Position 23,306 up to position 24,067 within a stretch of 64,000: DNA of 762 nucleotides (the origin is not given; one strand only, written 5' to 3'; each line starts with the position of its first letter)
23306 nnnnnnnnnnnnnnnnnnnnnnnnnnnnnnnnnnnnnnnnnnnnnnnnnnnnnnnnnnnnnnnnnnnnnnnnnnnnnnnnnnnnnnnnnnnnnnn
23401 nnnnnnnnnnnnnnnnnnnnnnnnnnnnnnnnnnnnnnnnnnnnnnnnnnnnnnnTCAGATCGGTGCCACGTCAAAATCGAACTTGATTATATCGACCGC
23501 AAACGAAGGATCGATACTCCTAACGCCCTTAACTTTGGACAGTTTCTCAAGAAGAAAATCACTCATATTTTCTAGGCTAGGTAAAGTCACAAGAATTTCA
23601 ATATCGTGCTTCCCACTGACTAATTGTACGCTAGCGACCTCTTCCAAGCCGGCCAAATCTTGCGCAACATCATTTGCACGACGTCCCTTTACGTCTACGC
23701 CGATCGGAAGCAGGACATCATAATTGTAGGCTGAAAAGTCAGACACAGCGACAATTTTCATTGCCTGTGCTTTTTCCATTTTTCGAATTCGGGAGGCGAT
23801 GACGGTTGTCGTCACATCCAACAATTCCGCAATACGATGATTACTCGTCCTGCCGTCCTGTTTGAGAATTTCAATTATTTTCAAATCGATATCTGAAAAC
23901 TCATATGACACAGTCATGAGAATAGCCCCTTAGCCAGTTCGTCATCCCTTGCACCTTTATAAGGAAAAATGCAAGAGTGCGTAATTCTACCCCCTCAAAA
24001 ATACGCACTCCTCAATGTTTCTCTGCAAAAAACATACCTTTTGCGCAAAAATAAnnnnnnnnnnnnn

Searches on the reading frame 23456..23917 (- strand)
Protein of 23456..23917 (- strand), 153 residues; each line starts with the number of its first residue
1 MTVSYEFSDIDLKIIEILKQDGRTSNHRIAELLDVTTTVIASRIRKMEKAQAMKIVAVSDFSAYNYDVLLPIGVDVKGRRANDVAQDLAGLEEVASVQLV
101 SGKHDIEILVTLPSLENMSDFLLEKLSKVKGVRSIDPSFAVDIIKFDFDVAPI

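Call 7: find_encoding_contigs(protein=window:23456-23917:-, flank=10000, max_places=6)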
Protein window:23456-23917:- (153 aa): no gene with exactly this product is on record in the collection.

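Call 13: search_protein_families(library=pfam, proteins=[window:23456-23917:-])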
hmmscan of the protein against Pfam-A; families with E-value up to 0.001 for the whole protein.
window:23456-23917:- (153 aa): 5 families
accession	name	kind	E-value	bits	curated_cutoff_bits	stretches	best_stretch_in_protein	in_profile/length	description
PF01037.27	AsnC_trans_reg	-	4.7e-13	49.3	25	1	72-141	1-71/73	Lrp/AsnC ligand binding domain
PF13404.12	HTH_AsnC-type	-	1.1e-11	44.8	27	1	9-48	3-42/42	AsnC-type helix-turn-helix domain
PF13412.12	HTH_24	-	2.6e-10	40.1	21.9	1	8-50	2-44/48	Winged helix-turn-helix DNA-binding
PF22482.2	AsnC_trans_reg_3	-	3.4e-05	24.3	24.4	1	75-145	18-87/95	PF0864 C-terminal dimeric alpha+beta barrel domain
PF08279.18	HTH_11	-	0.00029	21.1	25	1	12-58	3-49/55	HTH domain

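Call 33: find_homologous_proteins(query=window:23456-23917:-, max_evalue=1e-10)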
Query window:23456-23917:- (153 aa): 212 proteins with E <= 1e-10 among 254 candidates; the best 120 are listed.
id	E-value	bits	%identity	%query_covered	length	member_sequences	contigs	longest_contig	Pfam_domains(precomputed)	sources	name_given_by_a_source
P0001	1.4e-88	312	100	100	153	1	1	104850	PF13412.13,PF22482.3,PF01037.29,PF13404.13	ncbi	-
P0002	8.2e-85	300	94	100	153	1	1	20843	PF13412.13,PF22482.3,PF01037.29,PF13404.13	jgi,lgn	-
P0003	4.0e-79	281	86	100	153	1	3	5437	PF13412.13,PF01037.29,PF13404.13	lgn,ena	-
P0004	4.3e-77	275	87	98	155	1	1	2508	PF13412.13,PF01037.29,PF13404.13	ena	-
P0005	5.1e-77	275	87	98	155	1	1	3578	PF13412.13,PF08279.19,PF01037.29,PF13404.13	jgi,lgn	-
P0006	1.5e-76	273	86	98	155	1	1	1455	PF13412.13,PF01037.29,PF13404.13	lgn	-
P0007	1.9e-76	273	85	99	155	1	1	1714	PF13412.13,PF01037.29,PF13404.13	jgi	-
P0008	2.2e-75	269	85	98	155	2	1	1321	PF13412.13,PF01037.29,PF13404.13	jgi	-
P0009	6.8e-75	268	85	98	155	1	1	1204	PF13412.13,PF01037.29,PF13404.13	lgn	-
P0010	5.2e-74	265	81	98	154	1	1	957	PF01047.29,PF13412.13,PF22482.3,PF01037.29,PF13404.13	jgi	-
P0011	7.1e-74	264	84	97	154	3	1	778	PF01047.29,PF13412.13,PF22482.3,PF01037.29,PF13404.13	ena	-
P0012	2.9e-73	262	82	98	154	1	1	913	PF13412.13,PF01037.29,PF13404.13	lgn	-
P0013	3.0e-73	262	83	98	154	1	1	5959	PF13412.13,PF01037.29,PF13404.13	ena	-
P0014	3.1e-73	262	81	98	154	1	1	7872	PF13412.13,PF01037.29,PF13404.13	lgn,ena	-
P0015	8.0e-73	261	82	98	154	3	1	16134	PF13412.13,PF01037.29,PF13404.13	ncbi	-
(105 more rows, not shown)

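Call 36: search_dna_similar(query=window:23456-23917:-, collection=plasmids, mode=protein, max_rows=30, max_evalue=1e-15)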
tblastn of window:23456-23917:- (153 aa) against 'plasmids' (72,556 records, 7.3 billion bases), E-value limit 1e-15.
Records with a match: 22; places in all: 52; records where one place covers at least 80% of the query: 22.
Best place of each record, by identity: <60% 22.
By first word of the organism name: Sphingobium 15; Novosphingobium 6; Thermomicrobium 1.
By predicted mobility (MOB-suite, as given by PLSDB): non-mobilizable 17; conjugative 5.
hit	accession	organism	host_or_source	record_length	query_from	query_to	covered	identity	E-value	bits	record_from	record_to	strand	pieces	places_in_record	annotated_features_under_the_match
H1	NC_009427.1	Novosphingobium aromaticivorans DSM 12444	-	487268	5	153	97%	51.7%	9e-45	162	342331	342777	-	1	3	Lrp/AsnC family transcriptional regulator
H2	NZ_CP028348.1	Novosphingobium sp. THN1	cell culture,surface water of Lake Taihu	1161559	1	153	100%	48.4%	8e-43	157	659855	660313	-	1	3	record has no annotation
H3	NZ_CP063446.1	Novosphingobium sp. ES2-1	mixed culture,activated sludge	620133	1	153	100%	47.7%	1e-42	156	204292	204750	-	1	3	Lrp/AsnC family transcriptional regulator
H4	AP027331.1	Sphingobium sp. TomTYG65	-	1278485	2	153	99%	44.7%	3e-37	141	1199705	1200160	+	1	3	transcriptional regulator | AsnC family transcriptional regulator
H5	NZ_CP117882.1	Novosphingobium sp. KACC 22771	Single cell,soil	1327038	1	153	100%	43.8%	2e-40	150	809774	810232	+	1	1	none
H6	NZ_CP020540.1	Sphingobium herbicidovorans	cell culture,soil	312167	7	153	96%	45.6%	1e-39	148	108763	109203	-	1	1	Lrp/AsnC family transcriptional regulator (x2)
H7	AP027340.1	Sphingobium sp. TomTYG73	-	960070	1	153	100%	43.1%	4e-36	138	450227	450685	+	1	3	hypothetical protein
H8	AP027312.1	Sphingobium sp. TomMM7A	-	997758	1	153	100%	43.1%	4e-36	138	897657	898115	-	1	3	hypothetical protein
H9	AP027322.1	Sphingobium sp. TomTYG43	-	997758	1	153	100%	43.1%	4e-36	138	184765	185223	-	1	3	hypothetical protein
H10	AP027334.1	Sphingobium sp. TomTYG71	-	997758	1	153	100%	43.1%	4e-36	138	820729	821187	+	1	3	hypothetical protein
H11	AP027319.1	Sphingobium sp. TomTYG42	-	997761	1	153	100%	43.1%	4e-36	138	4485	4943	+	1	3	hypothetical protein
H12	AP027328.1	Sphingobium sp. TomTYG64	-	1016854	1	153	100%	43.1%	4e-36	138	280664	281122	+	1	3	hypothetical protein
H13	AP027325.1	Sphingobium sp. TomTYG46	-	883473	1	153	100%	43.1%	5e-36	137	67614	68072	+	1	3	hypothetical protein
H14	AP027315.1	Sphingobium sp. TomMM15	-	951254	1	153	100%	43.1%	5e-36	137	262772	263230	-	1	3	hypothetical protein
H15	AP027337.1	Sphingobium sp. TomTYG72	-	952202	1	153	100%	43.1%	5e-36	137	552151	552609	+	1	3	hypothetical protein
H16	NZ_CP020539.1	Sphingobium herbicidovorans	cell culture,soil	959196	10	153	94%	45.8%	4e-37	141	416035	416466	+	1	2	Lrp/AsnC family transcriptional regulator (x2)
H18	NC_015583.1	Novosphingobium sp. PP1Y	-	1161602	1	153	100%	41.8%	3e-39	147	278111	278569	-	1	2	none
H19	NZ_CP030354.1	Novosphingobium sp. P6W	cell culture,podzolic fallow soil ...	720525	11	153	93%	44.8%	4e-35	135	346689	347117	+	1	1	Lrp/AsnC family transcriptional regulator (x2)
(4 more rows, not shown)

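Call 37: get_annotated_region(hit=H1, flank=20000)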
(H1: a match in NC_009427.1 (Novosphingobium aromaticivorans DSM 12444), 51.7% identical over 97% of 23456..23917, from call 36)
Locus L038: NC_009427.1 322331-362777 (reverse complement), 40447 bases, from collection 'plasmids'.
description: Novosphingobium aromaticivorans DSM 12444 plasmid pNL2, complete sequence
organism: Novosphingobium aromaticivorans DSM 12444 (NCBI taxid 279238)
taxonomy: Bacteria; Pseudomonadota; Alphaproteobacteria; Sphingomonadales; Sphingomonadaceae; Novosphingobium; Novosphingobium aromaticivorans; Novosphingobium aromaticivorans DSM 12444
host: -; source: -; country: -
typing (MOB-suite, as given by PLSDB): non-mobilizable; replicon rep_cluster_531,rep_cluster_545
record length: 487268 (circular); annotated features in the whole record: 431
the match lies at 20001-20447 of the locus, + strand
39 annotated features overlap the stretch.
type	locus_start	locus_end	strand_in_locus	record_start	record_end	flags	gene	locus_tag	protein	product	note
CDS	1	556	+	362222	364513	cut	-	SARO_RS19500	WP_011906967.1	TonB-dependent receptor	-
CDS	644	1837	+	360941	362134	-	-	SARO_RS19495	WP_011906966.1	MFS transporter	GO:0055085 - transmembrane transport [Evidence IEA]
CDS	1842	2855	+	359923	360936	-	-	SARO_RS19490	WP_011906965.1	zinc-binding dehydrogenase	-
CDS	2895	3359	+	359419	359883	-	-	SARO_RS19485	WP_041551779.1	nuclear transport factor 2 family protein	-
CDS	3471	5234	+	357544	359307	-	-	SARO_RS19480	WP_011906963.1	FAD-binding protein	-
CDS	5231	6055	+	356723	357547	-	-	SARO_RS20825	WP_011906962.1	nuclear transport factor 2 family protein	-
CDS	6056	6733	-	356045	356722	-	-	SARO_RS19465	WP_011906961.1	SDR family NAD(P)-dependent oxidoreductase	-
CDS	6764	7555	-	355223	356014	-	-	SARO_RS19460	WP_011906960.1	SDR family oxidoreductase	-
CDS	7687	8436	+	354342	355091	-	-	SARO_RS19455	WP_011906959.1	SDR family oxidoreductase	-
CDS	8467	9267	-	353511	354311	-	-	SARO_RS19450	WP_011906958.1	SDR family NAD(P)-dependent oxidoreductase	-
CDS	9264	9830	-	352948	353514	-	-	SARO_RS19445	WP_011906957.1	carboxymuconolactone decarboxylase family protein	-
CDS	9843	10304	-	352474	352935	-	-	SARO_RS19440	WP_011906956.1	nuclear transport factor 2 family protein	-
CDS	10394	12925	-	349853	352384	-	-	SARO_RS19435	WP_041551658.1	TonB-dependent receptor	-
CDS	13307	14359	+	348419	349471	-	-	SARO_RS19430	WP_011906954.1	hypothetical protein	-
CDS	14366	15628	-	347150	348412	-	-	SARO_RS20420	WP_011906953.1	TetR/AcrR family transcriptional regulator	-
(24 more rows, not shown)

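Call 41: get_annotated_region(hit=H3, flank=20000)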
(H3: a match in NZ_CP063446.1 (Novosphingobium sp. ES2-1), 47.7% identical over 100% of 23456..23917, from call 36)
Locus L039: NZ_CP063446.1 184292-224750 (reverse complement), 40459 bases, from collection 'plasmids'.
description: Novosphingobium sp. ES2-1 plasmid p1, complete sequence
organism: Novosphingobium sp. ES2-1 (NCBI taxid 2780074)
taxonomy: Bacteria; Pseudomonadota; Alphaproteobacteria; Sphingomonadales; Sphingomonadaceae; Novosphingobium; Novosphingobium sp. ES2-1
host: -; source: mixed culture,activated sludge; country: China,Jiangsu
typing (MOB-suite, as given by PLSDB): non-mobilizable
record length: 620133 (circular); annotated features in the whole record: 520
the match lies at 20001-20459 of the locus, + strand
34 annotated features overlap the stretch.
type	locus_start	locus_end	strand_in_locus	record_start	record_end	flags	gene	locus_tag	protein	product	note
CDS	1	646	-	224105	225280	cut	-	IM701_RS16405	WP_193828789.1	alanine racemase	-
CDS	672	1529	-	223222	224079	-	-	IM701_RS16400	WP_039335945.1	GNAT family N-acetyltransferase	-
CDS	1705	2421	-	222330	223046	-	-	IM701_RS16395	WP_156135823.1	cupin domain-containing protein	-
CDS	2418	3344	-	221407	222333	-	-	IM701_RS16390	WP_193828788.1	ornithine cyclodeaminase family protein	-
CDS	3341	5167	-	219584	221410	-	-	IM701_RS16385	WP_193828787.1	ABC transporter ATP-binding protein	-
CDS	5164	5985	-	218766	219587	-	-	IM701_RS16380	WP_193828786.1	ABC transporter permease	-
CDS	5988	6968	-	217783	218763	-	-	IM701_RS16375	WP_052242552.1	ABC transporter permease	GO:0055085 - transmembrane transport [Evidence IEA]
CDS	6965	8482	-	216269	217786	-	-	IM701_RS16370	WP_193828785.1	ABC transporter substrate-binding protein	-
CDS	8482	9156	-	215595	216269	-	-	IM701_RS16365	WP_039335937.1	haloacid dehalogenase type II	GO:0006805 - xenobiotic metabolic process [Evidence IEA]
CDS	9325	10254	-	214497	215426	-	-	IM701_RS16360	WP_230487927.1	glyoxylate/hydroxypyruvate reductase A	-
CDS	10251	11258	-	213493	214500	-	-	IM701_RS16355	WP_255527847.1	PepSY-associated TM helix domain-containing protein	-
CDS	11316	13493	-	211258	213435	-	-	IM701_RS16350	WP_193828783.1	TonB-dependent receptor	GO:0015891 - siderophore transport [Evidence IEA]; GO:0055085 - transmembrane transport [Evidence IEA]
CDS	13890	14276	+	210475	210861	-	-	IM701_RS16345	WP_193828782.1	hypothetical protein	-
CDS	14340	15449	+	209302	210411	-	-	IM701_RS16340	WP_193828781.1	efflux RND transporter periplasmic adaptor subunit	GO:0006810 - transport [Evidence IEA]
CDS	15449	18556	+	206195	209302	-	-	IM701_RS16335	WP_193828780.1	CusA/CzcA family heavy metal efflux RND transporter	-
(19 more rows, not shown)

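Call 42: get_annotated_region(hit=H6, flank=20000)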
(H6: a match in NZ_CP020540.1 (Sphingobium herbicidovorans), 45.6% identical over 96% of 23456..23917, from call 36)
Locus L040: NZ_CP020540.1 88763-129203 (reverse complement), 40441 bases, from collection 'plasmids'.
description: Sphingobium herbicidovorans strain MH plasmid pSHV1, complete sequence
organism: Sphingobium herbicidovorans (NCBI taxid 76947)
taxonomy: Bacteria; Pseudomonadota; Alphaproteobacteria; Sphingomonadales; Sphingomonadaceae; Sphingobium; Sphingobium herbicidovorans
host: -; source: cell culture,soil; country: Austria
typing (MOB-suite, as given by PLSDB): conjugative; replicon rep_cluster_647; relaxase MOBF; mating-pair formation MPF_F
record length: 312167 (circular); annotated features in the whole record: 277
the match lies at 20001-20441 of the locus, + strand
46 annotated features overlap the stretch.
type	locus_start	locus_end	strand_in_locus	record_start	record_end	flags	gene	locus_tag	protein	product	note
CDS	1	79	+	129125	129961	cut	-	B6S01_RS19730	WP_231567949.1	alpha/beta hydrolase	-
CDS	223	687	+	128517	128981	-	-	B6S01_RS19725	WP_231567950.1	VOC family protein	-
CDS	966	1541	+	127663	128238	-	-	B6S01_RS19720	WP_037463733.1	cytochrome c oxidase subunit 3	-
CDS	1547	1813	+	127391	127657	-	-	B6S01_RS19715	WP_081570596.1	cytochrome C oxidase subunit IV family protein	-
CDS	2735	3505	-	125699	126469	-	-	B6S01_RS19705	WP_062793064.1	glucose 1-dehydrogenase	-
CDS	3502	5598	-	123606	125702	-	-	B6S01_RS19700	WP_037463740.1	acetate--CoA ligase family protein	-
CDS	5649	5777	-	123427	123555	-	-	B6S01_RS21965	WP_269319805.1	hypothetical protein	-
CDS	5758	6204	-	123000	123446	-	-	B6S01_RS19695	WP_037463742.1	OB-fold domain-containing protein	-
CDS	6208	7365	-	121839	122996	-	-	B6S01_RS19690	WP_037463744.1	thiolase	-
CDS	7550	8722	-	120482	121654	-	-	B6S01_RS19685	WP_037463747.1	acyl-CoA dehydrogenase family protein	-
CDS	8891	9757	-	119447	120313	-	-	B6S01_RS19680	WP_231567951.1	aldolase/citrate lyase family protein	-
CDS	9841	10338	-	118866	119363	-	-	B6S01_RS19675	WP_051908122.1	MaoC family dehydratase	-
CDS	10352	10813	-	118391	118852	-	-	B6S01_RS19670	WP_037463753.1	MaoC family dehydratase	-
CDS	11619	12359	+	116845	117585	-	-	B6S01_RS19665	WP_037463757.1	dienelactone hydrolase family protein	-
CDS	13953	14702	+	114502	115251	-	-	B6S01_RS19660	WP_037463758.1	electron transfer flavoprotein subunit beta/FixA family protein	-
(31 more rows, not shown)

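Call 63: get_annotated_region(hit=H2, flank=20000)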
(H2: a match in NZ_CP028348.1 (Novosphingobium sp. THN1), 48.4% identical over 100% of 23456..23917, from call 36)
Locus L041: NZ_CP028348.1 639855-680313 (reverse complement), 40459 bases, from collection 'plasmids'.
description: Novosphingobium sp. THN1 plasmid pTHN, complete sequence
organism: Novosphingobium sp. THN1 (NCBI taxid 1016987)
taxonomy: Bacteria; Pseudomonadota; Alphaproteobacteria; Sphingomonadales; Sphingomonadaceae; Novosphingobium; Novosphingobium sp. THN1
host: -; source: cell culture,surface water of Lake Taihu; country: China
typing (MOB-suite, as given by PLSDB): conjugative; replicon rep_cluster_545; relaxase MOBF; mating-pair formation MPF_F
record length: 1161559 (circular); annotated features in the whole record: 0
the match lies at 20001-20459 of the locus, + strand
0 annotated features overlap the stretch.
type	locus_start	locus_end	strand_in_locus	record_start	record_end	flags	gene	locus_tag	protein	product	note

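Call 64: get_annotated_region(hit=H19, flank=20000)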
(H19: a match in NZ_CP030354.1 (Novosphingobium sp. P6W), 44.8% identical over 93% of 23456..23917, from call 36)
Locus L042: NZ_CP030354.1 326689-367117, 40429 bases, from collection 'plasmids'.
description: Novosphingobium sp. P6W plasmid pP6W1, complete sequence
organism: Novosphingobium sp. P6W (NCBI taxid 1609758)
taxonomy: Bacteria; Pseudomonadota; Alphaproteobacteria; Sphingomonadales; Sphingomonadaceae; Novosphingobium; Novosphingobium sp. P6W
host: -; source: cell culture,podzolic fallow soil sampled from the ARRIAM experimental field; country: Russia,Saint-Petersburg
typing (MOB-suite, as given by PLSDB): non-mobilizable
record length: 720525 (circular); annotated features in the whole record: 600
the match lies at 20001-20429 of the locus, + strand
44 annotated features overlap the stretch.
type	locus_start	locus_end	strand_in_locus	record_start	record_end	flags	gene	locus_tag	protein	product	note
CDS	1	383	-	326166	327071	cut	-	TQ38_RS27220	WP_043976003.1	SDR family oxidoreductase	-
CDS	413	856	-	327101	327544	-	-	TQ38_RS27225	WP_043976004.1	nuclear transport factor 2 family protein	-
CDS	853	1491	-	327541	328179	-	-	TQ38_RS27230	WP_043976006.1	phenylacetic acid degradation protein PaaY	-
CDS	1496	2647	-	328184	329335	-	-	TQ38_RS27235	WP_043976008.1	acetyl-CoA C-acetyltransferase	-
CDS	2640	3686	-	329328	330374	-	-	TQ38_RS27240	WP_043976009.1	acyl-CoA dehydrogenase family protein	-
CDS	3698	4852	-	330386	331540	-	-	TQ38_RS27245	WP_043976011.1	acyl-CoA dehydrogenase family protein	-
CDS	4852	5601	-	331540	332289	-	-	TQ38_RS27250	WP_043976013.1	enoyl-CoA hydratase family protein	-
CDS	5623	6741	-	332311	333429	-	-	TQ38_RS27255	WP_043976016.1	nitronate monooxygenase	-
CDS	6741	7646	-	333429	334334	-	-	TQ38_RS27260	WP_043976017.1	enoyl-CoA hydratase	-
CDS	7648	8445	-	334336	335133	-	-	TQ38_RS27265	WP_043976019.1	ketoacid CoA transferase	-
CDS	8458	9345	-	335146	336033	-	-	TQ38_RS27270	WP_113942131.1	CoA-transferase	-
CDS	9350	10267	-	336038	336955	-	-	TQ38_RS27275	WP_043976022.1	VOC family protein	-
CDS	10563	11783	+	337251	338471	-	-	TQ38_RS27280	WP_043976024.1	acyl-CoA dehydrogenase family protein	-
CDS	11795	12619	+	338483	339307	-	-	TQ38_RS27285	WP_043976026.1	alpha/beta hydrolase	-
CDS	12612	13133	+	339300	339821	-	-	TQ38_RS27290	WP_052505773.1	flavin reductase family protein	-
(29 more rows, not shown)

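Call 70: find_encoding_contigs(protein=P0001, flank=10000, max_places=3)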
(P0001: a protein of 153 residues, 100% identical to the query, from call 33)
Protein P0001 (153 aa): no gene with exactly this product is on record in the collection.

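Call 73: get_annotated_region(hit=H18, flank=20000)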
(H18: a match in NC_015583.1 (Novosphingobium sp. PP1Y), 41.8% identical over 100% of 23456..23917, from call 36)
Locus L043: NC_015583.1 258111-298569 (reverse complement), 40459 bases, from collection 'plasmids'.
description: Novosphingobium sp. PP1Y plasmid Mpl, complete sequence
organism: Novosphingobium sp. PP1Y (NCBI taxid 702113)
taxonomy: Bacteria; Pseudomonadota; Alphaproteobacteria; Sphingomonadales; Sphingomonadaceae; Novosphingobium; Novosphingobium sp. PP1Y
host: -; source: -; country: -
typing (MOB-suite, as given by PLSDB): non-mobilizable
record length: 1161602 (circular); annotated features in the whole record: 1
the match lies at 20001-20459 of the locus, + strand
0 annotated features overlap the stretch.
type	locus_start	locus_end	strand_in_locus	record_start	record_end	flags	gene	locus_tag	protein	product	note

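Call 74: get_annotated_region(hit=H16, flank=20000)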
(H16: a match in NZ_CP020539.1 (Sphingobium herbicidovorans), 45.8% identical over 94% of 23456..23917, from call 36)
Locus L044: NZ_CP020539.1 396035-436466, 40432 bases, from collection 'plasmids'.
description: Sphingobium herbicidovorans strain MH plasmid pMSHV, complete sequence
organism: Sphingobium herbicidovorans (NCBI taxid 76947)
taxonomy: Bacteria; Pseudomonadota; Alphaproteobacteria; Sphingomonadales; Sphingomonadaceae; Sphingobium; Sphingobium herbicidovorans
host: -; source: cell culture,soil; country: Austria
typing (MOB-suite, as given by PLSDB): conjugative; replicon rep_cluster_545; relaxase MOBP; mating-pair formation MPF_T
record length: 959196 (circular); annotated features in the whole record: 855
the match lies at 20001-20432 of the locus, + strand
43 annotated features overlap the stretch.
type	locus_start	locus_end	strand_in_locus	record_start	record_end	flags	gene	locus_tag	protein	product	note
CDS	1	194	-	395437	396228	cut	-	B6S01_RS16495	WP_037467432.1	SDR family oxidoreductase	-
CDS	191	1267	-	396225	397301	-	-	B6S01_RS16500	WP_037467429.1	acyl-CoA dehydrogenase family protein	-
CDS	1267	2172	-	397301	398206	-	-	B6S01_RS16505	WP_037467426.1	SDR family oxidoreductase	-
CDS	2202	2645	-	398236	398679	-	-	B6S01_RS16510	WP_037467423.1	nuclear transport factor 2 family protein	-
CDS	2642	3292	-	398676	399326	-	-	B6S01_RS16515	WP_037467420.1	phenylacetic acid degradation protein PaaY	-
CDS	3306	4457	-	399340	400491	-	-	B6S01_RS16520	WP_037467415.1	acetyl-CoA C-acetyltransferase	-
CDS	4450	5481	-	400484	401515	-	-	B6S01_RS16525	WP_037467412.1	acyl-CoA dehydrogenase family protein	-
CDS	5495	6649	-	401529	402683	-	-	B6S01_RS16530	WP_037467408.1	acyl-CoA dehydrogenase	-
CDS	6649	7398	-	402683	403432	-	-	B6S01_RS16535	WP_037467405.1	enoyl-CoA hydratase family protein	-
CDS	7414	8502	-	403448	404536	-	-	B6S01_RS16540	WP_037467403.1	nitronate monooxygenase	-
CDS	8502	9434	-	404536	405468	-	-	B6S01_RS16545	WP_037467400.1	enoyl-CoA hydratase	-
CDS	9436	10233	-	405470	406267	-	-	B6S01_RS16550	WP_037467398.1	ketoacid CoA transferase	-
CDS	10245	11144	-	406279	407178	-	-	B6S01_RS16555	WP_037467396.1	CoA-transferase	-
CDS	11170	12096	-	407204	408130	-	-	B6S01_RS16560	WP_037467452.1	VOC family protein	-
CDS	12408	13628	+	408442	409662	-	-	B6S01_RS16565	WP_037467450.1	acyl-CoA dehydrogenase family protein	-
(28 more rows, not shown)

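Call 75: get_annotated_region(hit=H4, flank=20000)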
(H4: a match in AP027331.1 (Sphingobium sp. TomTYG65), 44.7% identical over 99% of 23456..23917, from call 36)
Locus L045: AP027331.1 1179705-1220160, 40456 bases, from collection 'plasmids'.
description: Sphingobium sp. TomTYG65 plasmid pTomTYG65a DNA, complete genome
organism: Sphingobium sp. TomTYG65 (NCBI taxid 3028888)
taxonomy: Bacteria; Pseudomonadota; Alphaproteobacteria; Sphingomonadales; Sphingomonadaceae; Sphingobium; Sphingobium sp. TomTYG65
host: -; source: -; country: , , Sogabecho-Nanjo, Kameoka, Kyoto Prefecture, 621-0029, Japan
typing (MOB-suite, as given by PLSDB): non-mobilizable; replicon rep_cluster_545
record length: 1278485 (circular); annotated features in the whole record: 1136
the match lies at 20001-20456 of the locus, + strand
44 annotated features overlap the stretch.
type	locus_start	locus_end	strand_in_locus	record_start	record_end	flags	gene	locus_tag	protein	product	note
CDS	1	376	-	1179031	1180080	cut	-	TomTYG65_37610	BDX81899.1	NADPH:quinone reductase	-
CDS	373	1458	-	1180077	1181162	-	-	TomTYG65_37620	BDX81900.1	dehydrogenase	-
CDS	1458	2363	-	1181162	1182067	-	-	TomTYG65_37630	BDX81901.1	short-chain dehydrogenase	-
CDS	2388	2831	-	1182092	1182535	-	-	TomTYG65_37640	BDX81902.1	hypothetical protein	-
CDS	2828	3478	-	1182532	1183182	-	-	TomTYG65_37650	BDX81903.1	phenylacetic acid degradation protein PaaY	-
CDS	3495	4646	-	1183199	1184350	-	atoB_2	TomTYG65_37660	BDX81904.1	acetyl-CoA acetyltransferase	-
CDS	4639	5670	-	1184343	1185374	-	-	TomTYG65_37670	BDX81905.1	acyl-CoA dehydrogenase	-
CDS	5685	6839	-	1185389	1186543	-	-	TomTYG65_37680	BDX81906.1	acyl-CoA dehydrogenase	-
CDS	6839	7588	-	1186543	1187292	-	-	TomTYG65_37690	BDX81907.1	enoyl-CoA hydratase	-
CDS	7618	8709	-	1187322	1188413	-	-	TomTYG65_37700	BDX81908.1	putative 2-nitropropane dioxygenase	-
CDS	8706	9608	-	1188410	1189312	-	paaG_3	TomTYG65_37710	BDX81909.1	enoyl-CoA hydratase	-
CDS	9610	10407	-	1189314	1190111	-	-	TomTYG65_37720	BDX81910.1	putative CoA-transferase subunit beta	-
CDS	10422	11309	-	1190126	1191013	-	-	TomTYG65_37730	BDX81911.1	CoA-transferase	-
CDS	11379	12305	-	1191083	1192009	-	hsaC_2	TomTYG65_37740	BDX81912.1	iron-dependent extradiol dioxygenase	-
CDS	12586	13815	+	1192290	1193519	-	-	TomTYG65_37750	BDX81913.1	acyl-CoA dehydrogenase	-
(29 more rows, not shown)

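Call 78: search_solved_structures(query=window:23456-23917:-, max_evalue=0.00001)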
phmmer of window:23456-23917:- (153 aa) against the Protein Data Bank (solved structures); distinct sequences matched with E-value up to 0.00001: 14.
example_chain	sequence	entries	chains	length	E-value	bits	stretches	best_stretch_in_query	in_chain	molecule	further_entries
7fby_A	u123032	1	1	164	2.3e-18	70.1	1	5-147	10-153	Transcriptional regulatory protein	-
9w4v_A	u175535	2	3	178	3e-18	69.8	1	5-147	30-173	Uncharacterized HTH-type transcriptional regulator PH0140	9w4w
2cyy_A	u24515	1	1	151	1e-12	51.8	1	7-134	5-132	Putative HTH-type transcriptional regulator PH1519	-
1ri7_A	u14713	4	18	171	1.4e-12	51.4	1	7-134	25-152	Putative transcriptional regulator | Putative HTH-type transcriptional regulator PH1519 | Uncharacterized HTH-type transcriptional regulator PH1519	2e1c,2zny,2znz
1i1g_A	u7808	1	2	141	7.4e-11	45.8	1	11-143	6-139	TRANSCRIPTIONAL REGULATOR LRPA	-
8q90_A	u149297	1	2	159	3.1e-09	40.6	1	7-135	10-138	AsnC family transcriptional regulator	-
2dbb_A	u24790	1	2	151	4.1e-08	36.9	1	7-147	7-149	Putative HTH-type transcriptional regulator PH0061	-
2p5v_A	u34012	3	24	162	1.9e-06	31.6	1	9-146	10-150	Transcriptional regulator, LRP/AsnC family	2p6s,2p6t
2efo_A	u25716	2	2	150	2e-06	31.5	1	8-146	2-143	150aa long hypothetical transcriptional regulator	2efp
2efq_A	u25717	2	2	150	6.2e-06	29.9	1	8-146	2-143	150aa long hypothetical transcriptional regulator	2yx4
2e7w_A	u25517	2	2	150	6.4e-06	29.8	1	8-146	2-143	150aa long hypothetical transcriptional regulator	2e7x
2pmh_A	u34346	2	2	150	6.4e-06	29.8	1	8-146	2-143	150aa long hypothetical transcriptional regulator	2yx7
2efn_A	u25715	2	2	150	8.8e-06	29.4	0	8-146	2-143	150aa long hypothetical transcriptional regulator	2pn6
2cg4_A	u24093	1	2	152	9.4e-06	29.3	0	5-136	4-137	REGULATORY PROTEIN ASNC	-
